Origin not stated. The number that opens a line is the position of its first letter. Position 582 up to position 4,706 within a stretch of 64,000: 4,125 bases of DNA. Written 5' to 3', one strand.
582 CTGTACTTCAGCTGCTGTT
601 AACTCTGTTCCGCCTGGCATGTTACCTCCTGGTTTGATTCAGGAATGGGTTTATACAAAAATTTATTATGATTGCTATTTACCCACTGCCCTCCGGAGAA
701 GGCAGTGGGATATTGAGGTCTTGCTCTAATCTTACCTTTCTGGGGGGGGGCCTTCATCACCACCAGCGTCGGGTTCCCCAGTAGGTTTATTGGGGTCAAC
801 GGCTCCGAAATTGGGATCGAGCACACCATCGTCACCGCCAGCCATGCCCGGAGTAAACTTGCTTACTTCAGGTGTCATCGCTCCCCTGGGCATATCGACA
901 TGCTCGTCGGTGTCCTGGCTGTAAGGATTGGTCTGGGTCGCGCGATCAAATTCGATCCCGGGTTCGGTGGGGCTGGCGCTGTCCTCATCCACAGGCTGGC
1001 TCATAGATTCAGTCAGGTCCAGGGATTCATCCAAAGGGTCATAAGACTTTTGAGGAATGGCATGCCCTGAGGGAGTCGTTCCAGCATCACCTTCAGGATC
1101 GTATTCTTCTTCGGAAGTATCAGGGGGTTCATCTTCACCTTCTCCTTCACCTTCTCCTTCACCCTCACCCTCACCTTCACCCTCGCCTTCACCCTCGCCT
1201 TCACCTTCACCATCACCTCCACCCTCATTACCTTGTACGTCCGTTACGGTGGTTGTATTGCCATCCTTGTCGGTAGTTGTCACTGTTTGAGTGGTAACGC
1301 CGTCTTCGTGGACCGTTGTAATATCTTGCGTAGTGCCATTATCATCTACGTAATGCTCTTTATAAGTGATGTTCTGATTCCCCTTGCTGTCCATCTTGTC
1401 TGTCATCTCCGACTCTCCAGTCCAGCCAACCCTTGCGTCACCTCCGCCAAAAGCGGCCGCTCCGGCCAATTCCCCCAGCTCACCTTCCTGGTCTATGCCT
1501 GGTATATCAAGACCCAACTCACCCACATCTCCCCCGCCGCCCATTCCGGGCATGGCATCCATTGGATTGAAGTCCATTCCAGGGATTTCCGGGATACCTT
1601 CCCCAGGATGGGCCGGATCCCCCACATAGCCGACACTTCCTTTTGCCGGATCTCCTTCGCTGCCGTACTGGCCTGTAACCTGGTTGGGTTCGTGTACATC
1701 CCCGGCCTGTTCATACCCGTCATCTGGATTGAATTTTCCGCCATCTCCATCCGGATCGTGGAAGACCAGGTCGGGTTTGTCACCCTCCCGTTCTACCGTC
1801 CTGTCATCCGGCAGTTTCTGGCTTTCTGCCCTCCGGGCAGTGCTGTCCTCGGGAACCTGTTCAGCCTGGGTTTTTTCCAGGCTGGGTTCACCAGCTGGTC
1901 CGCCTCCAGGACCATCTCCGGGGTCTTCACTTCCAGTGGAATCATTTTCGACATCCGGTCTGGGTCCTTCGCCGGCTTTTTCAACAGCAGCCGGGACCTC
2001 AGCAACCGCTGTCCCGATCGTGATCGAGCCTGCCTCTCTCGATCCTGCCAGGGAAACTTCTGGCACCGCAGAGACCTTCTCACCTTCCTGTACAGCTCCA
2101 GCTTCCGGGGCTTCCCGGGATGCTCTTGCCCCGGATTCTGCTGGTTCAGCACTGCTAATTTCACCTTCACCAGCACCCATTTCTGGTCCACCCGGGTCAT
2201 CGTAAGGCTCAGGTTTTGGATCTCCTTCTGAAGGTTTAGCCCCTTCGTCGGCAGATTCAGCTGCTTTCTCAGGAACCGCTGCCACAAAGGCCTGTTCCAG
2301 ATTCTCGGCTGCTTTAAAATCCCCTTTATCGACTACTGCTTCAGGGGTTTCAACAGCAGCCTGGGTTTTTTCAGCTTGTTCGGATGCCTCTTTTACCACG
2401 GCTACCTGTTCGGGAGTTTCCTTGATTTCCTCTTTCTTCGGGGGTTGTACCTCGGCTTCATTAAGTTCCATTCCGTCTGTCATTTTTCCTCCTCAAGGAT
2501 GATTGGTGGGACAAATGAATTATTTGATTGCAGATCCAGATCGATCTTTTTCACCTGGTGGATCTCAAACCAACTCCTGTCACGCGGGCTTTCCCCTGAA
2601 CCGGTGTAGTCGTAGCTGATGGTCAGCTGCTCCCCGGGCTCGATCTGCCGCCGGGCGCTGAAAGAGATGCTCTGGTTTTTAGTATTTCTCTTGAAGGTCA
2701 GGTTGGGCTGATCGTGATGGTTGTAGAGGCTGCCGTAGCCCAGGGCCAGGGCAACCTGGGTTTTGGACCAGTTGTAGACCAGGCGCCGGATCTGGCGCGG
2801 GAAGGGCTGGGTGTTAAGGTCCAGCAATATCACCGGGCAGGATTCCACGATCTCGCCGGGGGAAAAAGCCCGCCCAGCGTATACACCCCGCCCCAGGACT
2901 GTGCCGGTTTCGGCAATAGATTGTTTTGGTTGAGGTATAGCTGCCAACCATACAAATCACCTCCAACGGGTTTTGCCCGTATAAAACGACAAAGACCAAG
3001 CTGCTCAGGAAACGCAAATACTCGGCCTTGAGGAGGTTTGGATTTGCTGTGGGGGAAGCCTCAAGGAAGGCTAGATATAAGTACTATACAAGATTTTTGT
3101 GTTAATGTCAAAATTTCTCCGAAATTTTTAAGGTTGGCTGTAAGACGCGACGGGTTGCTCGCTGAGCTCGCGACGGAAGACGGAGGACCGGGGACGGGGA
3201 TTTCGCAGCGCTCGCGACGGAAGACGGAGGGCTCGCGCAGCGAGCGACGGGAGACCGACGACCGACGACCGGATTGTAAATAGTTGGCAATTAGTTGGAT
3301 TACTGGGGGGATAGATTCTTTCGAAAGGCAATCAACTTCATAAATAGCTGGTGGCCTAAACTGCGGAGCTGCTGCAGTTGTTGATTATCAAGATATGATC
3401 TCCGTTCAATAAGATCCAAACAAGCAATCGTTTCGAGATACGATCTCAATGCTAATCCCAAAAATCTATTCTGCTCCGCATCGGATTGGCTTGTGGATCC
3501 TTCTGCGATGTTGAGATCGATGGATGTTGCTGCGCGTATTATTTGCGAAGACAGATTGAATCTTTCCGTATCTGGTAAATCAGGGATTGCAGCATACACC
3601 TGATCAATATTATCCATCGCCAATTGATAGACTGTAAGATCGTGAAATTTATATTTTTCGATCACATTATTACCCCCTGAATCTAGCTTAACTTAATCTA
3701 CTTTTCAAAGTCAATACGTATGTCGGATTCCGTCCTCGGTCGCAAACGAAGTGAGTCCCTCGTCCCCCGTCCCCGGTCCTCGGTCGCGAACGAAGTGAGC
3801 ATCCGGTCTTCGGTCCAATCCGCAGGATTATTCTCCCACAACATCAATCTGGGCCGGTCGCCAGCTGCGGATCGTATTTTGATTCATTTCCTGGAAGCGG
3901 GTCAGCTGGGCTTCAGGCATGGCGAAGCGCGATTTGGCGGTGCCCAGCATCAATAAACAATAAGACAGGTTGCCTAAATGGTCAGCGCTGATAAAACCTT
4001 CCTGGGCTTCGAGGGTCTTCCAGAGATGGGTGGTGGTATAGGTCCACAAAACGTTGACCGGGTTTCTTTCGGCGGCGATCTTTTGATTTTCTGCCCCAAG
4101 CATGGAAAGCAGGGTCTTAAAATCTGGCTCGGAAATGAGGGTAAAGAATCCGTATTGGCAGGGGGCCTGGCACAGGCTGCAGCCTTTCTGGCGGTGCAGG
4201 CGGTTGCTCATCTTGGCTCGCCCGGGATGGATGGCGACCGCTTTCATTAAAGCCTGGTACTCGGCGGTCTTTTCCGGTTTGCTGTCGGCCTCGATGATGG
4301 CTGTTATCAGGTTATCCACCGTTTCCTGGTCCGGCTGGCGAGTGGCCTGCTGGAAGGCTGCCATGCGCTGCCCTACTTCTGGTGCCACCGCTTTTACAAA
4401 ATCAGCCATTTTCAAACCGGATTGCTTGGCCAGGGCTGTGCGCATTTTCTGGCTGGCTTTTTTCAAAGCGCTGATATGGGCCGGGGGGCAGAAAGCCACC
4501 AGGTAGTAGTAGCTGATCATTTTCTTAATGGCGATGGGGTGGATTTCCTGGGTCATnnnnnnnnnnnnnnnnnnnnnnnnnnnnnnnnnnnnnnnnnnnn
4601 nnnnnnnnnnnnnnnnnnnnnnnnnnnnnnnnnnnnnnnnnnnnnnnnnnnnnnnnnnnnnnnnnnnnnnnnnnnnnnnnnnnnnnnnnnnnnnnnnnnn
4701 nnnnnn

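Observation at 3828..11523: Four-gene STK / Hsp70-FHA / HerA-like ATPase / CX2CX3C-protein operon that matches no named system I know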

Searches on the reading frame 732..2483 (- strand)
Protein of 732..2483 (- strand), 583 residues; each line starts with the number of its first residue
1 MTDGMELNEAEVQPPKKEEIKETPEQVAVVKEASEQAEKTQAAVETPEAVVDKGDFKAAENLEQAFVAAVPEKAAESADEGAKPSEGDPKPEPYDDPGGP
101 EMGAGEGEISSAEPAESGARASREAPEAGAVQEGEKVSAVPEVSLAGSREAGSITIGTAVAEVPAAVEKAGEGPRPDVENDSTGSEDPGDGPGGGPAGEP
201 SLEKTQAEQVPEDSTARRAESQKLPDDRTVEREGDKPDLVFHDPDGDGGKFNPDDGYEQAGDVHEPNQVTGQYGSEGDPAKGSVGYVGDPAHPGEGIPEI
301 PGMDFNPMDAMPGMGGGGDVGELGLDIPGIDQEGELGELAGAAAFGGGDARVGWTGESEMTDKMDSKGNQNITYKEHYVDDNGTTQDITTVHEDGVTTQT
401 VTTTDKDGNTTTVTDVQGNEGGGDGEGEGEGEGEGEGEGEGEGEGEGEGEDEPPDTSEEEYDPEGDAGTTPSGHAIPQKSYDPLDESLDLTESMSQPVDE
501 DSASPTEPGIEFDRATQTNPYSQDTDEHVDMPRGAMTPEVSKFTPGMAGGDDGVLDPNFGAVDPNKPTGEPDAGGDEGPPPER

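Call 29: search_protein_families(library=pfam, proteins=[window:732-2483:-], max_evalue=0.001)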
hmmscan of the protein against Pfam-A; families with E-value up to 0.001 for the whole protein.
window:732-2483:- (583 aa): 0 families

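Call 92: search_protein_families(library=pfam, proteins=[window:732-2483:-], max_evalue=0.01)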
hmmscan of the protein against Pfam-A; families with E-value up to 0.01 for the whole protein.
window:732-2483:- (583 aa): 0 families

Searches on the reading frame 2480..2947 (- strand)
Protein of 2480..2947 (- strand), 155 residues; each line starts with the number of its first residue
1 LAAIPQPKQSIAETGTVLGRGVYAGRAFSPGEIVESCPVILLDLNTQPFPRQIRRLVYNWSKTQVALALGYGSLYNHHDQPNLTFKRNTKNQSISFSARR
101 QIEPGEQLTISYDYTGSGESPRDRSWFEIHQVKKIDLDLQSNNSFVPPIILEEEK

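Call 29: search_protein_families(library=pfam, proteins=[window:2480-2947:-], max_evalue=0.001)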
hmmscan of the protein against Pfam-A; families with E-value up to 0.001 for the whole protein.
window:2480-2947:- (155 aa): 1 family
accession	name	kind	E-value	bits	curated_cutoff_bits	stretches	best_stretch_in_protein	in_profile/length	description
PF00856.33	SET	-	2.2e-11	44.6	22.4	1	19-112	1-104/105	SET domain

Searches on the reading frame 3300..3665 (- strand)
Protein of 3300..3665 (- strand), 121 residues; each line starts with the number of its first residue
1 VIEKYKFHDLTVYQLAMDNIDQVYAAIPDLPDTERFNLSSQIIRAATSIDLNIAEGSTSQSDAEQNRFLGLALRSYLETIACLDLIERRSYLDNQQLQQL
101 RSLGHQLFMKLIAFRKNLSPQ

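Call 4: search_protein_families(library=pfam, proteins=[window:3300-3665:-], max_evalue=0.01)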
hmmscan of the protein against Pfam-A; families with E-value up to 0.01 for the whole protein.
window:3300-3665:- (121 aa): 1 family
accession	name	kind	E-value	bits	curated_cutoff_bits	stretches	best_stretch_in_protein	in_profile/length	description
PF05635.17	23S_rRNA_IVP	-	1.7e-26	93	33.8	1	9-107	2-100/106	23S rRNA-intervening sequence protein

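Call 5: search_protein_families(library=padloc, proteins=[window:3300-3665:-], max_evalue=0.01)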
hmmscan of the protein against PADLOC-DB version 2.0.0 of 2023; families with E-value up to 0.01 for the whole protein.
window:3300-3665:- (121 aa): 0 families

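Call 6: search_protein_families(library=ncbifam, proteins=[window:3300-3665:-], max_evalue=0.01)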
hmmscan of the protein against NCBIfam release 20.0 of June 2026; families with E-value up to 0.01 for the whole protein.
window:3300-3665:- (121 aa): 3 families
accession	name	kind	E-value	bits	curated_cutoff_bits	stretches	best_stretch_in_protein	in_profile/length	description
TIGR02436.1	TIGR02436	subfamily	4.6e-26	91.2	24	1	12-118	1-108/109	four helix bundle protein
NF008911.0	PRK12275.1-2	subfamily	1.8e-14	54.2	137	1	6-107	3-104/118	hypothetical protein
NF008912.0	PRK12275.1-6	subfamily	1.5e-12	47.6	124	1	6-117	2-110/117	hypothetical protein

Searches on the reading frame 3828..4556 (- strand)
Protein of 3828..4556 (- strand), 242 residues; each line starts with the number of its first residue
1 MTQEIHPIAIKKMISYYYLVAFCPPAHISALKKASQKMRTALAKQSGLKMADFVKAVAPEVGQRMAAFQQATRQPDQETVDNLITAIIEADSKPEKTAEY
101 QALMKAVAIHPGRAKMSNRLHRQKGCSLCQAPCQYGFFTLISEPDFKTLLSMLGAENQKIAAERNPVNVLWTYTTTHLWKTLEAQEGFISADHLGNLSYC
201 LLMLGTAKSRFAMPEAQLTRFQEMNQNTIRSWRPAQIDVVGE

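Call 4: search_protein_families(library=pfam, proteins=[window:3828-4556:-], max_evalue=0.01)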
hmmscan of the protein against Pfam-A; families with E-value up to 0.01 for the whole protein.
window:3828-4556:- (242 aa): 0 families

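Call 5: search_protein_families(library=padloc, proteins=[window:3828-4556:-], max_evalue=0.01)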
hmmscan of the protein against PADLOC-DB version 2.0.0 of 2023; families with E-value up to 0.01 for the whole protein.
window:3828-4556:- (242 aa): 0 families

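Call 6: search_protein_families(library=ncbifam, proteins=[window:3828-4556:-], max_evalue=0.01)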
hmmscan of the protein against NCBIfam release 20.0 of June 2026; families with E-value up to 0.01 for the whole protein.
window:3828-4556:- (242 aa): 0 families

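Call 13: find_homologous_proteins(query=window:3828-4556:-, max_evalue=0.001)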
Query window:3828-4556:- (242 aa): 168 proteins with E <= 0.001 among 338 candidates; the best 120 are listed.
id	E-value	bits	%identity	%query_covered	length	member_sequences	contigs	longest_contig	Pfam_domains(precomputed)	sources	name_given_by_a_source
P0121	6.1e-158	541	100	100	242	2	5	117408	-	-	-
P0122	9.9e-142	488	88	100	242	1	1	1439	-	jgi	jgi:hypothetical protein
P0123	1.5e-139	481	86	100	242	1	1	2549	-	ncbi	-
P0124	1.5e-138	478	86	100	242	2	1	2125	-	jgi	jgi:hypothetical protein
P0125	2.8e-138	477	87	100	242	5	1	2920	-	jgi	-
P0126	1.3e-136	472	85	100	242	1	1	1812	-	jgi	jgi:hypothetical protein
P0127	2.0e-136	471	87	99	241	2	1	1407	-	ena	-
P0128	6.3e-136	469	86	99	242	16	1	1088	-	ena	-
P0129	7.8e-136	469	87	100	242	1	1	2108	-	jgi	jgi:hypothetical protein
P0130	1.0e-135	469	85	100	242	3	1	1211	-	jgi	jgi:hypothetical protein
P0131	2.9e-135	467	85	99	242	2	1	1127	-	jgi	jgi:hypothetical protein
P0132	1.1e-134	465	84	100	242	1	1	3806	-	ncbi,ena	-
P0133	1.9e-132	458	84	99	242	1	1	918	-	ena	-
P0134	1.8e-130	452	84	99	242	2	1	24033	-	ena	-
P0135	6.4e-130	450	82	99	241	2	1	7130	-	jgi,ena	-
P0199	4.1e-82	293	56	100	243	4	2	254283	-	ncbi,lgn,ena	-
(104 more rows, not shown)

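Call 22: predict_structure(alignment_id=A1)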
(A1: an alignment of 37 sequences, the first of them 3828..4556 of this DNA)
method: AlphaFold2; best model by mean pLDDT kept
length: 242 residues; sequences in the alignment: 37
mean_pLDDT: 88.1   pTM: 0.87
mean pLDDT of the five models: 88.1, 87.0, 87.0, 86.6, 85.4
residues with pLDDT >= 90: 156; 70-90: 65; 50-70: 11; < 50: 10
segments of 3 or more residues with pLDDT < 50: 235-242
pLDDT, mean of each block of 10 residues (from residue 1): 79 97 95 95 95 97 97 96 98 98 94 83 70 86 91 92 91 94 83 91 83 82 88 51 37
secondary structure, 60 per line:
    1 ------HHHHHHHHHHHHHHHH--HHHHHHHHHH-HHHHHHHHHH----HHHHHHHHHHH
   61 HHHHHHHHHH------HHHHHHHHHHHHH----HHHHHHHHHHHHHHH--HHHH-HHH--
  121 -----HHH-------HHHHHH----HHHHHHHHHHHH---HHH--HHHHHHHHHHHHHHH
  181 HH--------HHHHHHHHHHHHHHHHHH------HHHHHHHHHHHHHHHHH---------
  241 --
elements in order: H7-22 H25-34 H36-45 H50-70 H77-89 H94-108 H111-114 H136-141 H146-157 H166-182 H191-208 H215-231

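Call 26: fold_search(model_id=the predicted structure, library=pdb)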
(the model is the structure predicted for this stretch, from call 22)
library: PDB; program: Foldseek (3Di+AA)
matches with E <= 10: 159; with E <= 0.001: 0
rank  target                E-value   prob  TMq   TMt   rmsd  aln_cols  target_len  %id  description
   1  7mxy_E                7.1e-01  0.07  0.15  0.14  18.9       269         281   10  Cryo-EM structure of PfFNT-inhibitor complex (released 2021-12-08)
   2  6vqr_E                1.0e+00  0.06  0.15  0.14  18.6       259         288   12  CryoEM Structure of the PfFNT-inhibitor complex (released 2021-02-03)
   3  7mxy_A                1.3e+00  0.05  0.14  0.13  18.9       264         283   11  Cryo-EM structure of PfFNT-inhibitor complex (released 2021-12-08)
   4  2oer_B                1.5e+00  0.06  0.13  0.16  18.0       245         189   12  Probable Transcriptional Regulator from Pseudomonas aeruginosa (released 2007-01-30)
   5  7a26_DDD              1.6e+00  0.05  0.15  0.12  19.1       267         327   14  Structure of soluble SmhA crystal form 1 of the tripartite alpha-pore forming toxin, Smh, from Serratia marcescens. (released 2021-03-31)
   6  9qsx_A                1.7e+00  0.06  0.16  0.16  19.6       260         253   10  Cryo-EM structure of aquaporin 3 at pH 8.0 (released 2026-02-18)
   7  6xz6_A                1.9e+00  0.03  0.11  0.12  25.2       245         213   11  Structure of the trypanosome brucei factor H receptor bound to domain D5 of bovine factor H (released 2020-03-25)
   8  1wov_B                2.0e+00  0.03  0.13  0.13  16.7       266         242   11  Crystal structure of heme oxygenase-2 from Synechocystis sp. PCC 6803 in complex with heme (released 2005-03-22)
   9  4e40                  2.0e+00  0.02  0.10  0.10  24.9       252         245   11  The haptoglobin-hemoglobin receptor of Trypanosoma congolense (released 2013-01-16)
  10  8x61_D                2.3e+00  0.03  0.12  0.16  18.4       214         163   11  Cryo-EM structure of ATP-bound FtsE(E163Q)X (released 2024-05-08)
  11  7uch                  2.5e+00  0.03  0.16  0.08  18.1       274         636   16  AprA Methyltransferase 1 - GNAT in complex with Mn2+ , SAM, and Di-methyl-malonate (released 2022-06-01)
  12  4n7w_A                2.8e+00  0.01  0.11  0.10  17.3       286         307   10  Crystal Structure of the sodium bile acid symporter from Yersinia frederiksenii (released 2013-12-11)
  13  6lgz                  2.9e+00  0.03  0.15  0.13  16.3       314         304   10  Crystal structure of a cysteine-pair mutant (P10C-S291C) of a bacterial bile acid transporter in an inward-facing state  (released 2020-12-09)
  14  5tdv_F                3.2e+00  0.04  0.14  0.12  18.5       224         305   10  Intermediate O2 diiron complex in the Q228A variant of Toluene 4-moonoxygenase (T4moHD) (released 2017-03-22)
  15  4ac8_A                3.2e+00  0.04  0.17  0.14  15.4       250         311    9  R2-like ligand binding Mn-Fe oxidase from M. tuberculosis with an organized C-terminal helix (released 2012-09-26)
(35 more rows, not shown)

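Call 43: find_encoding_contigs(protein=P0199, flank=10000, max_places=2)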
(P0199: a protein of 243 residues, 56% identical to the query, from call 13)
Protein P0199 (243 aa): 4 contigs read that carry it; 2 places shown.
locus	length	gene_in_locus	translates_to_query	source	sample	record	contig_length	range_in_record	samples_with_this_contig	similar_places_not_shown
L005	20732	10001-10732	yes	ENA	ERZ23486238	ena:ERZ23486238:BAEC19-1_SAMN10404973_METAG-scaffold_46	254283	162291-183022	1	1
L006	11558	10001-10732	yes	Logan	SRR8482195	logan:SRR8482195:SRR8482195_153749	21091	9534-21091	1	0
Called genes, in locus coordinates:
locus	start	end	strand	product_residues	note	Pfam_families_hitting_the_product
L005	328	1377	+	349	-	PF01011:PQQ (faint), PF13570:Beta-prop_ACSF4, PF13360:PQQ_2, PF25292:Beta-prop_CGLA (faint), PF13360:PQQ_2 (weak), PF13570:Beta-prop_ACSF4, PF13360:PQQ_2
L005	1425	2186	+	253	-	PF02096:60KD_IMP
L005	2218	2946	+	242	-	PF14804:Jag_N, PF13083:KH_KhpA-B (weak), PF01424:R3H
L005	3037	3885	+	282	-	PF00294:PfkB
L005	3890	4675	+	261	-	PF00142:Fer4_NifH (weak), PF01656:CbiA, PF02374:ArsA_ATPase (weak), PF06564:CBP_BcsQ, PF09140:MipZ (faint), PF10609:ParA (weak), PF13614:AAA_31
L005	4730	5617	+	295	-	PF02195:ParB_N, PF17762:HTH_ParB, PF23552:ParB_C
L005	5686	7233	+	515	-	PF07969:Amidohydro_3, PF01979:Amidohydro_1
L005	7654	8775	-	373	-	-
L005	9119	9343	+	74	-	-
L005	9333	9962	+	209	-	PF13489:Methyltransf_23 (weak), PF13847:Methyltransf_31, PF08241:Methyltransf_11, PF08242:Methyltransf_12 (weak), PF13649:Methyltransf_25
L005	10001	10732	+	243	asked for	-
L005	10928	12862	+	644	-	-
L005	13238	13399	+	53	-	-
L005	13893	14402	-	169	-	-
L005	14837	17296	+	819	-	PF00069:Pkinase, PF03109:ABC1 (faint), PF07714:PK_Tyr_Ser-Thr, PF17667:Pkinase_fungal (weak), PF07719:TPR_2 (faint), PF13414:TPR_11 (weak), PF00515:TPR_1 (weak), PF13424:TPR_12 (weak), +8 more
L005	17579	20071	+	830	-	PF00069:Pkinase, PF07714:PK_Tyr_Ser-Thr, PF03109:ABC1 (weak), PF00515:TPR_1 (weak), PF13371:TPR_9 (weak), PF13414:TPR_11, PF13414:TPR_11, PF13432:TPR_16, +9 more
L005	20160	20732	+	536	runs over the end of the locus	PF00012:HSP70, PF16697:Yop-YscD_cpl, PF00498:FHA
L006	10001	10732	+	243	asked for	-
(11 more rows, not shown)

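Call 92: search_protein_families(library=pfam, proteins=[L005:10928-12862:+], max_evalue=0.01)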
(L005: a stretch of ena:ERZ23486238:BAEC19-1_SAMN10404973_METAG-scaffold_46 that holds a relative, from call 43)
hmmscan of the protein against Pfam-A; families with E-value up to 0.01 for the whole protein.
L005:10928-12862:+ (644 aa): 1 family
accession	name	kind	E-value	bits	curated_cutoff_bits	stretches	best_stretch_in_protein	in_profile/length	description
PF04679.21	DNA_ligase_A_C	-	0.0067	17.3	27.5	0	270-309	49-87/94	ATP dependent DNA ligase C terminal region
